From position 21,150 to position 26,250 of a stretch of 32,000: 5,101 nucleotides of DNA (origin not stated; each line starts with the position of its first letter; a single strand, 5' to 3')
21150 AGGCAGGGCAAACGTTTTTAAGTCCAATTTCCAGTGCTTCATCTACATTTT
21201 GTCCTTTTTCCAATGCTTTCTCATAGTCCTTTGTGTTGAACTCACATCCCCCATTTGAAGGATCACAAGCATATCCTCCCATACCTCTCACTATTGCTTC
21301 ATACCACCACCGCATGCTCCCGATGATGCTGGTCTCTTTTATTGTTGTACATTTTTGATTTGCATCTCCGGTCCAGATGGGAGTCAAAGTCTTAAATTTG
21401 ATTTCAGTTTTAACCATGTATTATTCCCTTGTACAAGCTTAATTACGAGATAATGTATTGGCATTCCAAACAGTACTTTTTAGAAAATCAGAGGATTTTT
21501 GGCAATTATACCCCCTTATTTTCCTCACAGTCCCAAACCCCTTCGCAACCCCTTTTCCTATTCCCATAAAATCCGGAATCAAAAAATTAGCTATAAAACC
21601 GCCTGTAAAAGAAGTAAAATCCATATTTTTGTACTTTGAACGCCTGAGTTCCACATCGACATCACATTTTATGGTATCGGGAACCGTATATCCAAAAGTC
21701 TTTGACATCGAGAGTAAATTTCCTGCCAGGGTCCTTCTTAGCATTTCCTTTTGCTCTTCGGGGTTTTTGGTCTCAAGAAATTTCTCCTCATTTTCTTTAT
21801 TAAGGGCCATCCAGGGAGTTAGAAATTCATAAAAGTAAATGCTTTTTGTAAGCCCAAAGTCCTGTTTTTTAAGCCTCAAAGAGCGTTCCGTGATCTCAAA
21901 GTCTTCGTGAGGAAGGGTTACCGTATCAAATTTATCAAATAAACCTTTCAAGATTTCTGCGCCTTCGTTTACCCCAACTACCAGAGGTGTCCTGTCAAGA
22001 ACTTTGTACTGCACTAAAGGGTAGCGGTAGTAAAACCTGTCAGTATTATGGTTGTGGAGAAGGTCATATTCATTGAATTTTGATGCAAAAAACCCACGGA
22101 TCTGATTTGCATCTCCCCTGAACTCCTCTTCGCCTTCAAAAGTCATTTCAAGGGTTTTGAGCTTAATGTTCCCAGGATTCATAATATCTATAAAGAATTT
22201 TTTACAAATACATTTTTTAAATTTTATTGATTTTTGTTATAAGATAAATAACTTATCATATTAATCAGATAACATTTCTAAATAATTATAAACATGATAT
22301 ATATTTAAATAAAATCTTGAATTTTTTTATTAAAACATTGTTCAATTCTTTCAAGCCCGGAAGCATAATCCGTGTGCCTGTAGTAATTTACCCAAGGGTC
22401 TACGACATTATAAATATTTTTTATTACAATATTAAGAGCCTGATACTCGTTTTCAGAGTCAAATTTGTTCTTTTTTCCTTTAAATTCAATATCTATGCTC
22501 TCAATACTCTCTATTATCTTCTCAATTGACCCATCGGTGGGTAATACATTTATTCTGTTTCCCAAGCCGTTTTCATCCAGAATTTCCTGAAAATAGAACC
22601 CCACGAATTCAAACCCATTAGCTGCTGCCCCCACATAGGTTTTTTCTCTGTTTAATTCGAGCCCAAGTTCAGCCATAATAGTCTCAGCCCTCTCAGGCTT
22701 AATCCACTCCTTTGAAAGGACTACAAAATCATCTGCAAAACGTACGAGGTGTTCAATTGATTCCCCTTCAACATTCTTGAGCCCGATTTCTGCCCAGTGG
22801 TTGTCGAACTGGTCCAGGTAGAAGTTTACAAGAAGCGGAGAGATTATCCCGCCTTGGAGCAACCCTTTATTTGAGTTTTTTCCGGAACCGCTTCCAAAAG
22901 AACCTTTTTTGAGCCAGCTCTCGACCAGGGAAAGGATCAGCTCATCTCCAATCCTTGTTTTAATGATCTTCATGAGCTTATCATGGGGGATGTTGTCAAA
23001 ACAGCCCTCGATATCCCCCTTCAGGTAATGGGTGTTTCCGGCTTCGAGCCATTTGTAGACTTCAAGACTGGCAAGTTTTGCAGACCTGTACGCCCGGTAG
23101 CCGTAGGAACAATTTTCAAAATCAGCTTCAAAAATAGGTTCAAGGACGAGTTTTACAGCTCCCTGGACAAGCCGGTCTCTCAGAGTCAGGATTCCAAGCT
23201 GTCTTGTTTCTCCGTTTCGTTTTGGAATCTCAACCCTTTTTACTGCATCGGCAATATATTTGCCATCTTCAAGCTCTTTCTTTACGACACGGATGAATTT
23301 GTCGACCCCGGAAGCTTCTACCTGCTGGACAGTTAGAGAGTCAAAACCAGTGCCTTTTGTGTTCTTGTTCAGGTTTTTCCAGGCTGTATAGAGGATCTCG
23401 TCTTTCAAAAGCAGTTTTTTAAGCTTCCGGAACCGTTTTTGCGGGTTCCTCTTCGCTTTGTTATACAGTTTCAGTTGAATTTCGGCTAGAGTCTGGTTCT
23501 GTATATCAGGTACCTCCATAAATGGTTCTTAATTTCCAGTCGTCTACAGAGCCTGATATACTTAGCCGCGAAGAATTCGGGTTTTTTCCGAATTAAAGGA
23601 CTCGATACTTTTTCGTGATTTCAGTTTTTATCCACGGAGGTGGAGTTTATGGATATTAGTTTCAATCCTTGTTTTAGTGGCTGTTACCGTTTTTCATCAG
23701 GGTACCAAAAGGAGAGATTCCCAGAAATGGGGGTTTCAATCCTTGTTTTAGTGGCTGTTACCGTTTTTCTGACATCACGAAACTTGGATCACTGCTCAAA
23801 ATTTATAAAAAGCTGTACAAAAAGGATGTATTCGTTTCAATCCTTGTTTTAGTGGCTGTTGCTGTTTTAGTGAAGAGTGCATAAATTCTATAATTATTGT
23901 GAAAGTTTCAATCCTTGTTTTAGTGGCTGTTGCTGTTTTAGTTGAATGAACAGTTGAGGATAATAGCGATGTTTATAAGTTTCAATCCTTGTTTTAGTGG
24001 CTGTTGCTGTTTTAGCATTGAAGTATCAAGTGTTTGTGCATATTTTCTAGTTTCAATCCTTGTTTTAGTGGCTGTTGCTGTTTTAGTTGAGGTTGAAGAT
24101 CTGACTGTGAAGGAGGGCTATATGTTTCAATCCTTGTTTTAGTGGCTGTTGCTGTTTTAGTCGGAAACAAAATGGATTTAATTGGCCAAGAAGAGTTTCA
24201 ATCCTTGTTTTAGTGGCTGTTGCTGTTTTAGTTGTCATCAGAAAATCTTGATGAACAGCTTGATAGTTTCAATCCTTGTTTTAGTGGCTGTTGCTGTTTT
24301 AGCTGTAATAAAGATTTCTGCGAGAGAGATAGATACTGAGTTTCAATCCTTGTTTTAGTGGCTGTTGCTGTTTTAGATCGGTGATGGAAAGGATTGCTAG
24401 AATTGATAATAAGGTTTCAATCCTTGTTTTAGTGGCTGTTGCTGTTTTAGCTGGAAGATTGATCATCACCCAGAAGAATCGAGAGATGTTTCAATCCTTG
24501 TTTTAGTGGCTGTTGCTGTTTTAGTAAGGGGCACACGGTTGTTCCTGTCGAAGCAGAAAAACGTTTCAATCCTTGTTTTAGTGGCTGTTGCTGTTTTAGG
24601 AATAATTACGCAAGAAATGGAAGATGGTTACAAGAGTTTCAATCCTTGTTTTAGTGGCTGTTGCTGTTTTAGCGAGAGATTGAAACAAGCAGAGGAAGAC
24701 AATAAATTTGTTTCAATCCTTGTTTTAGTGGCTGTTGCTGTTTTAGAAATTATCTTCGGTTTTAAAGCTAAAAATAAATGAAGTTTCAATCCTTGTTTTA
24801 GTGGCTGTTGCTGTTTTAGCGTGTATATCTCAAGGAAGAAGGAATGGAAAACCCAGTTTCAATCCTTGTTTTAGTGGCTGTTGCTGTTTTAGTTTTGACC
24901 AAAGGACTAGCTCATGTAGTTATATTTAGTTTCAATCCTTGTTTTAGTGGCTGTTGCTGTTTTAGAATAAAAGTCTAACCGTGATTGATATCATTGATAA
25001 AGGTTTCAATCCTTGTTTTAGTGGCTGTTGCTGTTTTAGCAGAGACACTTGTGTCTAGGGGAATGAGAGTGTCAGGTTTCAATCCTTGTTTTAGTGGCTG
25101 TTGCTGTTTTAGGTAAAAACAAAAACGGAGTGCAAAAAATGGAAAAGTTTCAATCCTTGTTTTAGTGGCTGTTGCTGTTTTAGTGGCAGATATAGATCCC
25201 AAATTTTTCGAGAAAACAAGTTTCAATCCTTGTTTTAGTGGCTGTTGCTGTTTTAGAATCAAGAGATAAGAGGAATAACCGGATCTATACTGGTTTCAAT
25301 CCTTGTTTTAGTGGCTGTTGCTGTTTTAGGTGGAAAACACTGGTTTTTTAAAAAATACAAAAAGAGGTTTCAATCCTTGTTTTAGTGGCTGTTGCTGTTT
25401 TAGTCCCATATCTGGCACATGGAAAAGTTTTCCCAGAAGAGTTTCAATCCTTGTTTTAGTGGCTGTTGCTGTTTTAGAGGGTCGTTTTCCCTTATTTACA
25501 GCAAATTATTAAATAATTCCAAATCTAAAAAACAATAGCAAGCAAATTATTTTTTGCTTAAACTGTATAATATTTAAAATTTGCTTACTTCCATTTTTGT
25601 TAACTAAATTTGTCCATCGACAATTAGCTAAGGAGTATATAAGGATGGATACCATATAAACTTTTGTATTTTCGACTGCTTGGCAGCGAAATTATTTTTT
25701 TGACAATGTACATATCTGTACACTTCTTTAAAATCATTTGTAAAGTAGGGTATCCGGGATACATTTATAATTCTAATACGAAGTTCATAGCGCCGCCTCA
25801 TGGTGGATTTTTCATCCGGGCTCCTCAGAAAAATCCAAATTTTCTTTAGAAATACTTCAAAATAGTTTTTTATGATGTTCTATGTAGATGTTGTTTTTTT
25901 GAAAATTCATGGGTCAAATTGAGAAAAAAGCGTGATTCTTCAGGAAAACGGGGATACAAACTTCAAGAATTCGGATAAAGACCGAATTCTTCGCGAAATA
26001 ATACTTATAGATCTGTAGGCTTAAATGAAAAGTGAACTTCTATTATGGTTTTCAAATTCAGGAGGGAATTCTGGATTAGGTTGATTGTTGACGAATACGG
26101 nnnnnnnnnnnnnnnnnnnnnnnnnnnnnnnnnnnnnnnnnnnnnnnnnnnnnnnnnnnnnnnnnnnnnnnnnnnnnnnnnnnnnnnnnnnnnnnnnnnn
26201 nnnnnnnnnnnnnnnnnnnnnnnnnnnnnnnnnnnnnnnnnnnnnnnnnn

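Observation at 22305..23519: Standalone group-II-intron-like RT sandwiched between a CRISPR array and cas6, unfused to Cas1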

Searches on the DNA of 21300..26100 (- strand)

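Call 10: search_rna_families(source=window, start=21300, end=26100, threshold=evalue, max_evalue=10)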
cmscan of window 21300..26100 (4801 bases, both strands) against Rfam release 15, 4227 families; matches with E-value up to 10: 39.
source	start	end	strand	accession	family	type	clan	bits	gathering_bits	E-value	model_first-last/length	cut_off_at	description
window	23834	23870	-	RF01320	CRISPR-DR7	Gene; CRISPR;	CL00015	33.8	37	0.0005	1-37/37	no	CRISPR RNA direct repeat element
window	23905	23941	-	RF01320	CRISPR-DR7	Gene; CRISPR;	CL00015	33.8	37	0.0005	1-37/37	no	CRISPR RNA direct repeat element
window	23979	24015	-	RF01320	CRISPR-DR7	Gene; CRISPR;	CL00015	33.8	37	0.0005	1-37/37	no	CRISPR RNA direct repeat element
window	24050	24086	-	RF01320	CRISPR-DR7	Gene; CRISPR;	CL00015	33.8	37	0.0005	1-37/37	no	CRISPR RNA direct repeat element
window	24124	24160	-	RF01320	CRISPR-DR7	Gene; CRISPR;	CL00015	33.8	37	0.0005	1-37/37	no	CRISPR RNA direct repeat element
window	24195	24231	-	RF01320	CRISPR-DR7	Gene; CRISPR;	CL00015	33.8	37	0.0005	1-37/37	no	CRISPR RNA direct repeat element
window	24266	24302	-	RF01320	CRISPR-DR7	Gene; CRISPR;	CL00015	33.8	37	0.0005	1-37/37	no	CRISPR RNA direct repeat element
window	24340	24376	-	RF01320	CRISPR-DR7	Gene; CRISPR;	CL00015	33.8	37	0.0005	1-37/37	no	CRISPR RNA direct repeat element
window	24414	24450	-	RF01320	CRISPR-DR7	Gene; CRISPR;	CL00015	33.8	37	0.0005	1-37/37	no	CRISPR RNA direct repeat element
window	24488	24524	-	RF01320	CRISPR-DR7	Gene; CRISPR;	CL00015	33.8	37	0.0005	1-37/37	no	CRISPR RNA direct repeat element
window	24563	24599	-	RF01320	CRISPR-DR7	Gene; CRISPR;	CL00015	33.8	37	0.0005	1-37/37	no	CRISPR RNA direct repeat element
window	24636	24672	-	RF01320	CRISPR-DR7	Gene; CRISPR;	CL00015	33.8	37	0.0005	1-37/37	no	CRISPR RNA direct repeat element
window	24710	24746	-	RF01320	CRISPR-DR7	Gene; CRISPR;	CL00015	33.8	37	0.0005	1-37/37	no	CRISPR RNA direct repeat element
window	24783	24819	-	RF01320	CRISPR-DR7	Gene; CRISPR;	CL00015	33.8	37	0.0005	1-37/37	no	CRISPR RNA direct repeat element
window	24856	24892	-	RF01320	CRISPR-DR7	Gene; CRISPR;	CL00015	33.8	37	0.0005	1-37/37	no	CRISPR RNA direct repeat element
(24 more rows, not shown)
